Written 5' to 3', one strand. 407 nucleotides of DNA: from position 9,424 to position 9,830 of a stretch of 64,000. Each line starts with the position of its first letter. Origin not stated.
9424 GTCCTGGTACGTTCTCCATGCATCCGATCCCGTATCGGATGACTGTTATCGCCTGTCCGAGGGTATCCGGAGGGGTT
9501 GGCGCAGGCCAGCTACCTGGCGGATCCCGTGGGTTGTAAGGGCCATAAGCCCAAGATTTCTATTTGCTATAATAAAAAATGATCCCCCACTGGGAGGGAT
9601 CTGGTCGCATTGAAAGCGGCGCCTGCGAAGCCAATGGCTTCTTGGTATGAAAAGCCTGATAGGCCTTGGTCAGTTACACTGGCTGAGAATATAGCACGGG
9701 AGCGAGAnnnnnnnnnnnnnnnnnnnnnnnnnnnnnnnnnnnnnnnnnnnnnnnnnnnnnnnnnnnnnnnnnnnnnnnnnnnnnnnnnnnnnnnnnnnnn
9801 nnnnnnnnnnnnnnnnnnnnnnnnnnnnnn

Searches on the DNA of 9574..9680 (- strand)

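Call 91: build_rna_model(alignment_id=A3, structure=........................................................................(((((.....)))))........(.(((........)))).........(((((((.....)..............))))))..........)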
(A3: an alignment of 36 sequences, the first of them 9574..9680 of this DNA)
Model R1 built from alignment A3 (36 sequences, 164 columns); structure: as given.
model positions 106; base pairs 16; branch points 2; effective number of sequences 1.68; information 0.591 bits per position. Calibrated on 0.2 Mb of random sequence (short: E-values are rough).
structure used (alignment columns):
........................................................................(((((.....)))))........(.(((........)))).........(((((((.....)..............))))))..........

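Call 92: search_with_rna_model(model_id=R1, sources=[window, L002, L003, L004, L005, L006, L007, L008, L009, L010, L011, L012, L013, L014, L015, L016, L017, L018, L019, L020, L021, L022, L023, L024, L025, L026, L027, L028, L029, L030, L031, L032, L033, L034, L035, L036, L037, L038, L039, L040, L041, L042, L043, L044, L045, L046, L047, L048, L049, L050, L051, L052, L053, L054, L056, L057, L058, L059, L060, L061, L062, L063, L064, L065, L066, L067, L068, L069, L071, L072, L073, L074, L075, L076, L077, L079, L080, L081, L082], max_evalue=0.001, make_alignment=true)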
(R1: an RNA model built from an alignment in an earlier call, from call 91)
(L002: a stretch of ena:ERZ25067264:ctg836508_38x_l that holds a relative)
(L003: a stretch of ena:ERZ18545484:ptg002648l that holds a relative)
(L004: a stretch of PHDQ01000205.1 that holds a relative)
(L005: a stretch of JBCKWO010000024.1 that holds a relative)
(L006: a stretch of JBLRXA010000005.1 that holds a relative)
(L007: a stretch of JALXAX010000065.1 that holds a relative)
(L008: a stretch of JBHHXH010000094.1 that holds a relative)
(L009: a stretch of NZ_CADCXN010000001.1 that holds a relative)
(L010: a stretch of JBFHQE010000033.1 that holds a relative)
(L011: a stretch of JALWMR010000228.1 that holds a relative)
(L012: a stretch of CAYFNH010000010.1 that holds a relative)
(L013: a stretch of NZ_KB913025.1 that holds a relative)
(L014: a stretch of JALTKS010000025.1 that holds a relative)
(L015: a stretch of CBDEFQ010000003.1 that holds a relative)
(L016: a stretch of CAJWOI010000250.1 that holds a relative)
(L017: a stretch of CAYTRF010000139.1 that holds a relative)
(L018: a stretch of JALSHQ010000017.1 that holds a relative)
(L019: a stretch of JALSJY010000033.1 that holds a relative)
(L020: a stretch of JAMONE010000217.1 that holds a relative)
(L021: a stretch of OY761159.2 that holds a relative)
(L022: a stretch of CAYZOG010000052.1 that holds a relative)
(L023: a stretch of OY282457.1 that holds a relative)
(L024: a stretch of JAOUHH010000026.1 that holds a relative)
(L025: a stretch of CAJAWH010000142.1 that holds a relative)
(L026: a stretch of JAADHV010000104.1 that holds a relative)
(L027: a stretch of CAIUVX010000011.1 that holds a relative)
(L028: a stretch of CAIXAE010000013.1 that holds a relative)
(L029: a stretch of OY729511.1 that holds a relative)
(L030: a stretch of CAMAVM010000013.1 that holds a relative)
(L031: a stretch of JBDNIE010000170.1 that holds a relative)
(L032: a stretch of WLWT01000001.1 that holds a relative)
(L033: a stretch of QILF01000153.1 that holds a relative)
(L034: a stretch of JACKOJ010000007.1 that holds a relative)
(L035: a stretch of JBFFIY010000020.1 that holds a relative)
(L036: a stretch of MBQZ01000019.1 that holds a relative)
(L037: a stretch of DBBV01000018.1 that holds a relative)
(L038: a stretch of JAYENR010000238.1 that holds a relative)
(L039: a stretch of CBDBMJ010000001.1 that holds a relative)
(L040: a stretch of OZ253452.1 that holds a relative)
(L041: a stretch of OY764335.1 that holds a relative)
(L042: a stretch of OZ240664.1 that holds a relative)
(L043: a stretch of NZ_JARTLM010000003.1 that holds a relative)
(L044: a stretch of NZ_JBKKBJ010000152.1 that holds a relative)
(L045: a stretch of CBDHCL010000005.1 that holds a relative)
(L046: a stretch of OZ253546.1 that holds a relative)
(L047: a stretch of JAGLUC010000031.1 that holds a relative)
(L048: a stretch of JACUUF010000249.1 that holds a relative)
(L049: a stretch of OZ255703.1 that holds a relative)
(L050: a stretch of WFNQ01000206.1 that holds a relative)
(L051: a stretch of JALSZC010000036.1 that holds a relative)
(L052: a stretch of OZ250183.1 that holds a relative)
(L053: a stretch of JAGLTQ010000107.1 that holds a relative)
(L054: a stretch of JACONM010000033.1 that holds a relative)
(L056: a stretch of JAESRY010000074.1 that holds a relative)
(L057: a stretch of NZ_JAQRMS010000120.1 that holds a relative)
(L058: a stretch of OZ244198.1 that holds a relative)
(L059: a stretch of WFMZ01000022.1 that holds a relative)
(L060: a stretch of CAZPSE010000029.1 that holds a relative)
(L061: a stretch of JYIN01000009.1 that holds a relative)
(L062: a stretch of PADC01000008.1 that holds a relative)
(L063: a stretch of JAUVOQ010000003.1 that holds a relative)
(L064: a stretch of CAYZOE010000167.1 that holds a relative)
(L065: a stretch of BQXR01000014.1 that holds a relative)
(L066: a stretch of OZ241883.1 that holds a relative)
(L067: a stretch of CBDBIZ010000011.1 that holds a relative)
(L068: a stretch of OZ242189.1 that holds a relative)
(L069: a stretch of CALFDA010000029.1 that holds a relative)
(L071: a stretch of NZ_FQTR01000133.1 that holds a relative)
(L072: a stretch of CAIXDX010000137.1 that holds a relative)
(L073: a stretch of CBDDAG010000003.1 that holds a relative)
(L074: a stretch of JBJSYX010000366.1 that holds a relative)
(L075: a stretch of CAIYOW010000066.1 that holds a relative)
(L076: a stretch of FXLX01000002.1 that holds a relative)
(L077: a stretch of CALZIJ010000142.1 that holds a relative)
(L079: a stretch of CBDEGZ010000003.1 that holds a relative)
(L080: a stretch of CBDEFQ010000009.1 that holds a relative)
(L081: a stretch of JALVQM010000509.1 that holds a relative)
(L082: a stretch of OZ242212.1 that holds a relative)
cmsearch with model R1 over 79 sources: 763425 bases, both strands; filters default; matches with E-value up to 0.001: 77.
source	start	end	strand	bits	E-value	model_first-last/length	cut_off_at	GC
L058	3866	3971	-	132.4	2.2e-29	1-106/106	no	0.44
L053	3868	3973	-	130.8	5.3e-29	1-106/106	no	0.43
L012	3844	3949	-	128.9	1.5e-28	1-106/106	no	0.45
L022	269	374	-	127.6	3.3e-28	1-106/106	no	0.44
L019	243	348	-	127.2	4e-28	1-106/106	no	0.44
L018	2156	2261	-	126.9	4.9e-28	1-106/106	no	0.42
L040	3865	3970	-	126.8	5e-28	1-106/106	no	0.42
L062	3864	3969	-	126.5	6e-28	1-106/106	no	0.44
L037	3866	3971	-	126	7.9e-28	1-106/106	no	0.44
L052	3865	3969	-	124.2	2.3e-27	1-106/106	no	0.45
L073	3865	3971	-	123.6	3.1e-27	1-106/106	no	0.43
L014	3868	3973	-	123.3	3.6e-27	1-106/106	no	0.45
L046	3868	3972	-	122.3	6.5e-27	1-106/106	no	0.49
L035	3866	3970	-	120.8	1.5e-26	1-106/106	no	0.44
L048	101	205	-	119.5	3.1e-26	1-106/106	no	0.44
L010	3866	3972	-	119.2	3.6e-26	1-106/106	no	0.45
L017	219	325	-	118.4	5.7e-26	1-106/106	no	0.38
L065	3867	3972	-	118.4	5.7e-26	1-106/106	no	0.44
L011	3867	3972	-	118.1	6.7e-26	1-106/106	no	0.42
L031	151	254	-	117.9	7.9e-26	1-106/106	no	0.45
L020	1077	1182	-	117.9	7.9e-26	1-106/106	no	0.41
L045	3842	3949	-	117.2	1.1e-25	1-106/106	no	0.44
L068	3868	3971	-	114.8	4.4e-25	1-106/106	no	0.44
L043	3864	3968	-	114.5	5.2e-25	1-106/106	no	0.43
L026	3868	3970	-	114.4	5.7e-25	1-106/106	no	0.46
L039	3864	3970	-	114.1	6.4e-25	1-106/106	no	0.48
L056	3855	3971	-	114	7e-25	1-106/106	no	0.38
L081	395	500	-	113.9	7.4e-25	1-106/106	no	0.42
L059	3766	3870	-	113.8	7.7e-25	1-106/106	no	0.42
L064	162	265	-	113.5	9.3e-25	1-106/106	no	0.41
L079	3864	3969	-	113.4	9.6e-25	1-106/106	no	0.42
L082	3865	3970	-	113.3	1e-24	1-106/106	no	0.47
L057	626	732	-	112.8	1.4e-24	1-106/106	no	0.38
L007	3867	3973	-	112.7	1.4e-24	1-106/106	no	0.39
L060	3856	3972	-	112.6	1.5e-24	1-106/106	no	0.37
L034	3869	3972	-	112.3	1.8e-24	1-106/106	no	0.47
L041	3844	3950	-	112.2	2e-24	1-106/106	no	0.5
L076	3860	3966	-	111.1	3.5e-24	1-106/106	no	0.39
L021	3868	3972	-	110.8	4.1e-24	1-106/106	no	0.51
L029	3868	3972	-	109.6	8e-24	1-106/106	no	0.51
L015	3850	3958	-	108.8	1.3e-23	1-106/106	no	0.5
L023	3868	3972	-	107.7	2.4e-23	1-106/106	no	0.52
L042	3853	3956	-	107.7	2.4e-23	1-106/106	no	0.47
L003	9842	9947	-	107.4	2.8e-23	1-106/106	no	0.48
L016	157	258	-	107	3.5e-23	1-106/106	no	0.53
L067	3587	3693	-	105.8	6.9e-23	1-106/106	no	0.42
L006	3855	3970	-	104.8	1.2e-22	1-106/106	no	0.41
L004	514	628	-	104.3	1.6e-22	1-106/106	no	0.43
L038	374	478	-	102.6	4.1e-22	1-106/106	no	0.42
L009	3855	3971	-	102.4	4.6e-22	1-106/106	no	0.44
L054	3868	3973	-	102.2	5.3e-22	1-106/106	no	0.46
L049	3590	3697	-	101.5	7.8e-22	1-106/106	no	0.38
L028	3859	3970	-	101.4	8.1e-22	1-106/106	no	0.39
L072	1943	2054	-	101.4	8.1e-22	1-106/106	no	0.39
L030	3853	3971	-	100.6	1.3e-21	1-106/106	no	0.47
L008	2095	2196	-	100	1.8e-21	1-106/106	no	0.49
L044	8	126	-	98.6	4.1e-21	1-106/106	no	0.48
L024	3859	3973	-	98.5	4.4e-21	1-106/106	no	0.51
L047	384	501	-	98.4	4.5e-21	1-106/106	no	0.39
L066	3863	3963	-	97.8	6.3e-21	1-106/106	no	0.5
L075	3860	3971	-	96.7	1.1e-20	1-106/106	no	0.46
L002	9868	9972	-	95.9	1.8e-20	1-106/106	no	0.51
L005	3858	3971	-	95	3e-20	1-106/106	no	0.44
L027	3857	3971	-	94.9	3.2e-20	1-106/106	no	0.46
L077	1006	1107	-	94.6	3.8e-20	1-106/106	no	0.51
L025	173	284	-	94.4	4.2e-20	1-106/106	no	0.46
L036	3857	3971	-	93.6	6.8e-20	1-106/106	no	0.45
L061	3473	3584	-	93.5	7.1e-20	1-106/106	no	0.35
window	9577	9680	-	92.8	1e-19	1-106/106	no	0.53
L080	3849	3964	-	92.4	1.3e-19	1-106/106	no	0.53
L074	3130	3244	-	91.6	2.1e-19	1-106/106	no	0.44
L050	1097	1200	-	90.2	4.5e-19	1-106/106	no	0.4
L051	251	354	-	90.2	4.5e-19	1-106/106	no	0.4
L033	3836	3939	-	90.2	4.7e-19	1-106/106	no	0.41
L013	3831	3971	-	81.2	7.1e-17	1-106/106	no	0.44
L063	3463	3605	-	75.4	1.8e-15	1-106/106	no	0.34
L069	1533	1654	-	67.9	1.3e-13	1-106/106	no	0.43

Alignment A6: 77 matches aligned to the model, 208 columns, each read 5' to 3' on its own strand. Consensus structure (alignment columns), stored with it:
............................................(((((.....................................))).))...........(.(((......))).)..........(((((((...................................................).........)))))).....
